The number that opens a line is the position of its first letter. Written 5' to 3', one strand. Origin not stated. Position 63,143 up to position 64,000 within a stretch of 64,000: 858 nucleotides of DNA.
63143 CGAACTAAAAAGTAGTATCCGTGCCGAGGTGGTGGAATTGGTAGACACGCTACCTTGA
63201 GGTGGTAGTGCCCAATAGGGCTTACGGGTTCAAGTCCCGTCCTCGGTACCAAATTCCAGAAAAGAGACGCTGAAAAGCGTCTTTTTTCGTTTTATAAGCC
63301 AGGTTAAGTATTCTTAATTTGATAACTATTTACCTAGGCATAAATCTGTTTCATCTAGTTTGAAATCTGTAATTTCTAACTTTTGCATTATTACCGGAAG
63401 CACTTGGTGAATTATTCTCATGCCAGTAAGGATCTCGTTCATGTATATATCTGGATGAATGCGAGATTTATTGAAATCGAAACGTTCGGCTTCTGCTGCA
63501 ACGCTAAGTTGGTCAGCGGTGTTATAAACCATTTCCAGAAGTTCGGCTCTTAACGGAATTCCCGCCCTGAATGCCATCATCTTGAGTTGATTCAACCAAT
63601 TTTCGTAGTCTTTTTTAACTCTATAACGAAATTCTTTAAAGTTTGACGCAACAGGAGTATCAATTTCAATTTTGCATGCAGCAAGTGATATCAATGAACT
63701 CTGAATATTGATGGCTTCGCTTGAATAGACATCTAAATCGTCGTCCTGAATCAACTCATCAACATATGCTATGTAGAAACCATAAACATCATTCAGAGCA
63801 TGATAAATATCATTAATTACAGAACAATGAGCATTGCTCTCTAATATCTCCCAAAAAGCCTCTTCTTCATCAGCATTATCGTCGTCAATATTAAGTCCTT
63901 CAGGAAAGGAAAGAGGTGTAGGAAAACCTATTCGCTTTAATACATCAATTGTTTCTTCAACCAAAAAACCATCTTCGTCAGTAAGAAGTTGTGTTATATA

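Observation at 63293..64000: AT-rich convergent ORF for an acidic protein immediately 3' of leuU, where K-12 has yhbX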

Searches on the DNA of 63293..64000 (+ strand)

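Call 5: search_dna_similar(query=window:63293-64000:+, collection=ecoli_genomes, mode=near, max_rows=20)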
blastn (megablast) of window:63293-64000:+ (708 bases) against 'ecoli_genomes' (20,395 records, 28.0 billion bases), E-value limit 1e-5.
Records with a match: 236; places in all: 237; records where one place covers at least 80% of the query: 236.
Genomes with a match: 236 of 5426; with a place that covers at least 80% of the query: 236. Places per genome that has any: lowest 1, median 1, highest 2. On chromosomes: 237 places; on plasmids: 0.
Best place of each record, by identity: >=99% 228; 95-99% 8.
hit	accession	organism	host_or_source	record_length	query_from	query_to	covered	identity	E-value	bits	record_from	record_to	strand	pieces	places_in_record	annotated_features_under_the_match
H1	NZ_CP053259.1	Escherichia coli strain GF3-3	Guinea fowl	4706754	1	708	100%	100.0%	0e+0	1308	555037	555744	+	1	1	helix-turn-helix domain-containing protein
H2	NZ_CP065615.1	Escherichia coli strain FDAARGOS_943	missing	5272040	1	708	100%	99.9%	0e+0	1303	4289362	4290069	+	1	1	helix-turn-helix domain-containing protein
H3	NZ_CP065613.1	Escherichia coli strain FDAARGOS_944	missing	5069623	1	708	100%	99.9%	0e+0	1303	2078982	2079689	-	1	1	helix-turn-helix domain-containing protein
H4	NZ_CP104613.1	Escherichia coli strain AHM8C212RI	chicken feces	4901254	1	708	100%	99.9%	0e+0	1303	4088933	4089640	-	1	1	helix-turn-helix domain-containing protein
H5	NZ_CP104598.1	Escherichia coli strain AHM8C160RI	chicken feces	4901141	1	708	100%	99.9%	0e+0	1303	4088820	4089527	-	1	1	helix-turn-helix domain-containing protein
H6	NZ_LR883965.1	Escherichia coli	Vulpes vulpes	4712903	1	708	100%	99.7%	0e+0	1312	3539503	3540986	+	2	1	IS1 family transposase | hypothetical protein | XRE family transcriptional regulator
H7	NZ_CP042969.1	Escherichia coli strain CFSAN061769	missing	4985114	1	708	100%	99.7%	0e+0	1297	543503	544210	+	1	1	helix-turn-helix domain-containing protein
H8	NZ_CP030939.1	Escherichia coli strain AMSHJX01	Giant panda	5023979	1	708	100%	99.7%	0e+0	1297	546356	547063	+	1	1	helix-turn-helix domain-containing protein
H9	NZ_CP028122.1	Escherichia coli O43 str. RM10042 strain RM10042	Bos taurus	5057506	1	708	100%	99.7%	0e+0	1297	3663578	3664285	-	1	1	helix-turn-helix domain-containing protein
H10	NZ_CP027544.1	Escherichia coli strain 2013C-3264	Homo sapiens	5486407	1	708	100%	99.7%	0e+0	1297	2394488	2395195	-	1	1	helix-turn-helix domain-containing protein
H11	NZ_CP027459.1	Escherichia coli strain 90-3040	missing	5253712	1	708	100%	99.7%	0e+0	1297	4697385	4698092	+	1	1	helix-turn-helix domain-containing protein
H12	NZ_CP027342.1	Escherichia coli strain 2014C-4587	Homo sapiens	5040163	1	708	100%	99.7%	0e+0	1297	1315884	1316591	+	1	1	helix-turn-helix domain-containing protein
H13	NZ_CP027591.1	Escherichia coli strain 2014C-3011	Homo sapiens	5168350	1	708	100%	99.7%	0e+0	1297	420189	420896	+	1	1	helix-turn-helix domain-containing protein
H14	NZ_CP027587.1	Escherichia coli strain 2013C-4974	Homo sapiens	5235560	1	708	100%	99.7%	0e+0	1297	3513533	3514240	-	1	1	helix-turn-helix domain-containing protein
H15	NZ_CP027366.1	Escherichia coli strain 89-3156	missing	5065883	1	708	100%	99.7%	0e+0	1297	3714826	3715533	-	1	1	helix-turn-helix domain-containing protein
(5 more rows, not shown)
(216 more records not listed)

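Call 6: get_annotated_region(hit=H1, flank=20000)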
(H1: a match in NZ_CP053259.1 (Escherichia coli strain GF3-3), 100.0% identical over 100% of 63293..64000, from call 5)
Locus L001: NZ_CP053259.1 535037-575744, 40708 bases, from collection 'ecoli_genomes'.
description: Escherichia coli strain GF3-3 chromosome, complete genome
organism: Escherichia coli strain GF3-3 (NCBI taxid 562)
replicon: chromosome; assembly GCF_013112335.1
host: Guinea fowl; source: Caecum; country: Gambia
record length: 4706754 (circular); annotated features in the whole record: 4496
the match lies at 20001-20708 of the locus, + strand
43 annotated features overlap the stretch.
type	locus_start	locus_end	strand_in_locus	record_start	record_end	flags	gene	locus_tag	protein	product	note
CDS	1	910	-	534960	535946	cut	kdsD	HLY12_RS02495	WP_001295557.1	arabinose-5-phosphate isomerase KdsD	-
CDS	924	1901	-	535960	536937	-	yrbG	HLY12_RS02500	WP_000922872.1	calcium/sodium antiporter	-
CDS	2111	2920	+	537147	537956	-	mlaF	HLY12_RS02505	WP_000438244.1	phospholipid ABC transporter ATP-binding protein MlaF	-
CDS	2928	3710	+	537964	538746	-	mlaE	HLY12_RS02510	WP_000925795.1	lipid asymmetry maintenance ABC transporter permease subunit MlaE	-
CDS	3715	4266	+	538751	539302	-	mlaD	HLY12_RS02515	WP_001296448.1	outer membrane lipid asymmetry maintenance protein MlaD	-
CDS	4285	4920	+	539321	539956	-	mlaC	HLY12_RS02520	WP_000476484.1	phospholipid-binding protein MlaC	-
CDS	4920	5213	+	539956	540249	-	mlaB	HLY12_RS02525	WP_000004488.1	lipid asymmetry maintenance protein MlaB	-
CDS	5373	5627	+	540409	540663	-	ibaG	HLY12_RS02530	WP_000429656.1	BolA family iron metabolism protein IbaG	-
CDS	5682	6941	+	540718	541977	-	murA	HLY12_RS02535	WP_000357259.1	UDP-N-acetylglucosamine 1-carboxyvinyltransferase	-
CDS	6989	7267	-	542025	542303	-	sfsB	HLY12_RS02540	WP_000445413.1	DNA-binding transcriptional regulator SfsB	-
CDS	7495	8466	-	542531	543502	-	ispB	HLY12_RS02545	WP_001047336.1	octaprenyl diphosphate synthase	-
CDS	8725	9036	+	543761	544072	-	rplU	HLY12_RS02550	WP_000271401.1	50S ribosomal protein L21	-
CDS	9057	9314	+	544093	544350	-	rpmA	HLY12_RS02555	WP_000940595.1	50S ribosomal protein L27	-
CDS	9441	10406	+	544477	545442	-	yhbE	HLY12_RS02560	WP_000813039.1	DMT family transporter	-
CDS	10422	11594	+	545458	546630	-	cgtA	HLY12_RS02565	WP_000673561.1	Obg family GTPase CgtA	-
CDS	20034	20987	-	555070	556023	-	-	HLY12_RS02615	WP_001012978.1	helix-turn-helix domain-containing protein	-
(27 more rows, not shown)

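Call 69: search_dna_similar(query=L001:20002-21168:+, collection=ecoli_genomes, mode=near, max_rows=40, rows=spread)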
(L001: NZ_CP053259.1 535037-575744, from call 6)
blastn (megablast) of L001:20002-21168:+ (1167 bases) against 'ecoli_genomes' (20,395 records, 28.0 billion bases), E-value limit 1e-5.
Records with a match: 236; places in all: 237; records where one place covers at least 80% of the query: 236.
Genomes with a match: 236 of 5426; with a place that covers at least 80% of the query: 236. Places per genome that has any: lowest 1, median 1, highest 2. On chromosomes: 237 places; on plasmids: 0.
Best place of each record, by identity: >=99% 228; 95-99% 8.
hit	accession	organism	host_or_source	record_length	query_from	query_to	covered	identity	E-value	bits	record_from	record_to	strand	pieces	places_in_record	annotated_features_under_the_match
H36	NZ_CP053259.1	Escherichia coli strain GF3-3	Guinea fowl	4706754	1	1167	100%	100.0%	0e+0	2156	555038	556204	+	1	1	helix-turn-helix domain-containing protein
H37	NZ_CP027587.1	Escherichia coli strain 2013C-4974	Homo sapiens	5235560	1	1167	100%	99.7%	0e+0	2134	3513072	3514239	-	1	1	helix-turn-helix domain-containing protein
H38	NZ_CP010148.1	Escherichia coli strain D6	dog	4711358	1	1167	100%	99.7%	0e+0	2134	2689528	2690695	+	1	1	helix-turn-helix domain-containing protein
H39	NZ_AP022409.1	Escherichia coli strain STW0522-31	-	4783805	1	1167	100%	99.7%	0e+0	2134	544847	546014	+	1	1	helix-turn-helix domain-containing protein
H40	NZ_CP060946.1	Escherichia coli O157:H7 str. EC10 strain EC10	Homo sapiens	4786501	1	1167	100%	99.7%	0e+0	2134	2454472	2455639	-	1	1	helix-turn-helix domain-containing protein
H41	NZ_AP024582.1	Escherichia coli strain Ec387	Sus scrofa domesticus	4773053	1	1167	100%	99.7%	0e+0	2134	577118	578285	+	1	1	helix-turn-helix domain-containing protein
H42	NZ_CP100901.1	Escherichia coli strain ET826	Hoplobatrachus rugulosus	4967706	1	1167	100%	99.7%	0e+0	2134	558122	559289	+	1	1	helix-turn-helix transcriptional regulator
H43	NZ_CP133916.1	Escherichia coli strain M23314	Homo sapiens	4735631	1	1167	100%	99.7%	0e+0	2134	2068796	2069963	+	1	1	helix-turn-helix domain-containing protein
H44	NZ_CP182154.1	Escherichia coli strain CUWW11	wastewater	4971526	1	1167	100%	99.7%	0e+0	2134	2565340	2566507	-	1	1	helix-turn-helix domain-containing protein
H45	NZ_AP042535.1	Escherichia coli strain OkiPb01688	bovine feces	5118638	1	1167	100%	99.7%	0e+0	2134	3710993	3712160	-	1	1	helix-turn-helix domain-containing protein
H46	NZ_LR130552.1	Escherichia coli strain MS14386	Homo sapiens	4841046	1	1167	100%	99.7%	0e+0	2134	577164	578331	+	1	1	helix-turn-helix domain-containing protein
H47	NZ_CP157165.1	Escherichia coli strain UTAK-1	Bos taurus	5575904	1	1167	100%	99.6%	0e+0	2130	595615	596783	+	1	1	XRE family transcriptional regulator | helix-turn-helix domain-containing protein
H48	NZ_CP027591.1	Escherichia coli strain 2014C-3011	Homo sapiens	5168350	1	1167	100%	99.6%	0e+0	2128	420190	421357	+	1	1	helix-turn-helix domain-containing protein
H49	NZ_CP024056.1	Escherichia coli strain SMN197SH3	cattle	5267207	1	1167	100%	99.6%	0e+0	2128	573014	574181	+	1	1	helix-turn-helix domain-containing protein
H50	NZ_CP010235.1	Escherichia coli strain S40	not applicable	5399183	1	1167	100%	99.6%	0e+0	2128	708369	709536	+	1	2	helix-turn-helix domain-containing protein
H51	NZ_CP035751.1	Escherichia coli E110019 strain E110019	-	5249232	1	1167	100%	99.6%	0e+0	2128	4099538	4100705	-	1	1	helix-turn-helix domain-containing protein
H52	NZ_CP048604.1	Escherichia coli strain PapRG-06-3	Papio papio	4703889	1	1167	100%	99.6%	0e+0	2128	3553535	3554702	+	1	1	helix-turn-helix domain-containing protein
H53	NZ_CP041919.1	Escherichia coli strain Ec40743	Homo sapiens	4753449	1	1167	100%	99.6%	0e+0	2128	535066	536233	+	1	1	helix-turn-helix domain-containing protein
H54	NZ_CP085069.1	Escherichia coli strain P27_L1_05.20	Homo sapiens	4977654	1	1167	100%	99.6%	0e+0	2128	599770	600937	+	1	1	helix-turn-helix domain-containing protein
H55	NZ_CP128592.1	Escherichia coli strain VG12A2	farm environment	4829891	1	1167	100%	99.6%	0e+0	2128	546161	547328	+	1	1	helix-turn-helix domain-containing protein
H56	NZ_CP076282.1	Escherichia coli strain 442/2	Homo sapiens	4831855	1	1167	100%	99.6%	0e+0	2128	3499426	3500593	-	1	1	helix-turn-helix domain-containing protein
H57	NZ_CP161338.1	Escherichia coli strain PEC1012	Wild bird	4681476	1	1167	100%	99.6%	0e+0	2128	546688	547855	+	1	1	helix-turn-helix transcriptional regulator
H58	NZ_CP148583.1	Escherichia coli strain Z1322HEC0001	Homo sapiens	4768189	1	1167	100%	99.6%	0e+0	2128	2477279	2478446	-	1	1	helix-turn-helix domain-containing protein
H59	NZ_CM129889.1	Escherichia coli strain MB06102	seawater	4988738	1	1167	100%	99.6%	0e+0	2128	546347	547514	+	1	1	helix-turn-helix domain-containing protein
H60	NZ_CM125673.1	Escherichia coli strain 2020S05-013-9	not applicable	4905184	1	1167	100%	99.6%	0e+0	2128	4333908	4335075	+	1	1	helix-turn-helix domain-containing protein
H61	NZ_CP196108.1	Escherichia coli strain EC1908157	Homo sapiens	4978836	1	1167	100%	99.6%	0e+0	2128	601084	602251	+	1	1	helix-turn-helix domain-containing protein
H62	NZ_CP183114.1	Escherichia coli strain 492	Homo sapiens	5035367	1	1167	100%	99.6%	0e+0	2128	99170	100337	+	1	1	helix-turn-helix domain-containing protein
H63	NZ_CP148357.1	Escherichia coli strain Z1323HEC0393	Homo sapiens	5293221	1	1167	100%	99.6%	0e+0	2128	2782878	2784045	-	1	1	helix-turn-helix transcriptional regulator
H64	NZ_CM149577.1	Escherichia coli strain MEI1O2-23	Soil surface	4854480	1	1167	100%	99.6%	0e+0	2128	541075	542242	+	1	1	helix-turn-helix domain-containing protein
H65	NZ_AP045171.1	Escherichia coli strain JNEC-KY175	Homo sapiens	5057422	1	1167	100%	99.6%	0e+0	2128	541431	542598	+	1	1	helix-turn-helix domain-containing protein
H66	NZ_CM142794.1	Escherichia coli strain GPEC1040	chicken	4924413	1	1167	100%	99.6%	0e+0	2128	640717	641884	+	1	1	helix-turn-helix domain-containing protein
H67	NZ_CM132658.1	Escherichia coli strain mip270_05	manure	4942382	1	1167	100%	99.6%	0e+0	2128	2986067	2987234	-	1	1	helix-turn-helix domain-containing protein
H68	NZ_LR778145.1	Escherichia coli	sediment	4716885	1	1167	100%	99.6%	0e+0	2128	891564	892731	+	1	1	helix-turn-helix domain-containing protein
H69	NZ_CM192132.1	Escherichia coli strain Ec-U10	Homo sapiens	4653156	1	1167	100%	99.6%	0e+0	2128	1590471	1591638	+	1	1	helix-turn-helix domain-containing protein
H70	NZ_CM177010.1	Escherichia coli strain VL46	Homo sapiens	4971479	1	1167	100%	99.6%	0e+0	2128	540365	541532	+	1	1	helix-turn-helix domain-containing protein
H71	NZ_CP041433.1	Escherichia coli strain STEC313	Raw beef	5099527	1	1167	100%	99.5%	0e+0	2122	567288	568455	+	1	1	helix-turn-helix domain-containing protein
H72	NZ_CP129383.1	Escherichia coli strain STEC434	Homo sapiens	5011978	1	1167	100%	99.5%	0e+0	2122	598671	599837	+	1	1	helix-turn-helix domain-containing protein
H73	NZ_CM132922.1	Escherichia coli strain HY220605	yak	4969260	1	1167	100%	99.5%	0e+0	2122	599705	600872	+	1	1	helix-turn-helix domain-containing protein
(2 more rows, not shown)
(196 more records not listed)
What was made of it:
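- E. coli copies are at least 99.5% identical in 228 of 236 genomes (call 69). The gene is full length in 236 of 236 genomes (call 69).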

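Call 81: search_rna_families(source=L001, start=19400, end=21300, threshold=evalue, max_evalue=1)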
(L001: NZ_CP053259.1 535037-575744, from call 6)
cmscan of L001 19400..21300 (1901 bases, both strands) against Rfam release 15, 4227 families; matches with E-value up to 1: 3.
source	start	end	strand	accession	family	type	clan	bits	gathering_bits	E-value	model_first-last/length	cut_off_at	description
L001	19873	19956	+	RF00005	tRNA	Gene; tRNA;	CL00001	52.8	29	5.1e-10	1-71/71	no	tRNA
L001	21125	21244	-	RF00513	Trp_leader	Cis-reg; leader;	-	19.8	41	0.64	1-100/100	no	Tryptophan operon leader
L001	19926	19995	+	RF01394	isrK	Gene; sRNA;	-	17.4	50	0.74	1-77/77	no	isrK Hfq binding RNA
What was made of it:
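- Tried and rejected: Rfam found only the tRNA (call 81).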

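Call 113: search_dna_similar(query=L001:21170-22513:+, collection=ecoli_genomes, mode=near, max_rows=60, rows=spread)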
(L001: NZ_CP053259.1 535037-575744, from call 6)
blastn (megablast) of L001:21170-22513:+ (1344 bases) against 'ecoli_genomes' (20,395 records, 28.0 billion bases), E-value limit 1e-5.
Records with a match: 5425; places in all: 5431; records where one place covers at least 80% of the query: 5424.
Genomes with a match: 5425 of 5426; with a place that covers at least 80% of the query: 5424. Places per genome that has any: lowest 1, median 1, highest 4. On chromosomes: 5430 places; on plasmids: 1.
Best place of each record, by identity: >=99% 791; 95-99% 4634.
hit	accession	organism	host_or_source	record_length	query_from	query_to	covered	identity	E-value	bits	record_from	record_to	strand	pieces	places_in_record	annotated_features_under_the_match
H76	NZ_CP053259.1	Escherichia coli strain GF3-3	Guinea fowl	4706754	1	1344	100%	100.0%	0e+0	2483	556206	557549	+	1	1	argG: argininosuccinate synthase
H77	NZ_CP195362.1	Escherichia coli strain 24AR0142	Homo sapiens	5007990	1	1344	100%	99.6%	0e+0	2449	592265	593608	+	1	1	argG: argininosuccinate synthase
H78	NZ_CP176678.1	Escherichia coli O121 strain GTVSS-020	all-purpose wheat flour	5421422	9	1344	99%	99.6%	0e+0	2435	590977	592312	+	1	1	argG: argininosuccinate synthase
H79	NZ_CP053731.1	Escherichia coli strain CP55_Sichuan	pig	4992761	9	1344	99%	99.5%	0e+0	2429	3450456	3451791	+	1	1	argG: argininosuccinate synthase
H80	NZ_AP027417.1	Escherichia coli strain EC361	Sus scrofa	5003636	9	1344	99%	99.5%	0e+0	2429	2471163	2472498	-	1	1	argG: argininosuccinate synthase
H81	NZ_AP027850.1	Escherichia coli strain 2017.18.04CC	Homo sapiens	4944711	9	1344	99%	99.5%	0e+0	2429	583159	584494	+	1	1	argG: argininosuccinate synthase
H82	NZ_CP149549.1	Escherichia coli strain 1802D011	Sus scrofa domesticus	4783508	9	1344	99%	99.5%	0e+0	2429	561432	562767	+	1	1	argG: argininosuccinate synthase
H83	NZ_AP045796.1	Escherichia coli strain 23CRST029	Homo sapiens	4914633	9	1344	99%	99.5%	0e+0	2429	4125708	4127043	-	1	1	argG: argininosuccinate synthase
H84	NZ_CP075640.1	Escherichia coli strain S19-141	Homo sapiens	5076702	9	1344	99%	99.2%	0e+0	2407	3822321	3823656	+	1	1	argG: argininosuccinate synthase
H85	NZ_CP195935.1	Escherichia coli strain G5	Raw wastewater influent sample from the ...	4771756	1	1344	100%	98.5%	0e+0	2372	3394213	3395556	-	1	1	argG: argininosuccinate synthase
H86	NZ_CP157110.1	Escherichia coli strain UTME-9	Sus scrofa domesticus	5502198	9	1344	99%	98.7%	0e+0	2368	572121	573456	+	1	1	argG: argininosuccinate synthase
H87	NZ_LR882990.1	Escherichia coli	-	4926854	9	1344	99%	98.7%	0e+0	2368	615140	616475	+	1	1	argG: argininosuccinate synthase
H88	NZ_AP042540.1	Escherichia coli strain OkiPb01689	bovine feces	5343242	9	1344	99%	98.6%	0e+0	2362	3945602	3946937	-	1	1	argG: argininosuccinate synthase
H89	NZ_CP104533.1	Escherichia coli strain E10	Poultry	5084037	9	1344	99%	98.4%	0e+0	2351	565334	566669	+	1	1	argG: argininosuccinate synthase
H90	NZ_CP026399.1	Escherichia coli strain ECONIH4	-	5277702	9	1344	99%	98.3%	0e+0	2340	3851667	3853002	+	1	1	argG: argininosuccinate synthase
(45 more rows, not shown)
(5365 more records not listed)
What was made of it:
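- The same argG allele (at least 99% identical) occurs with either slot state (call 113), so the states are exchanged within lineages.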
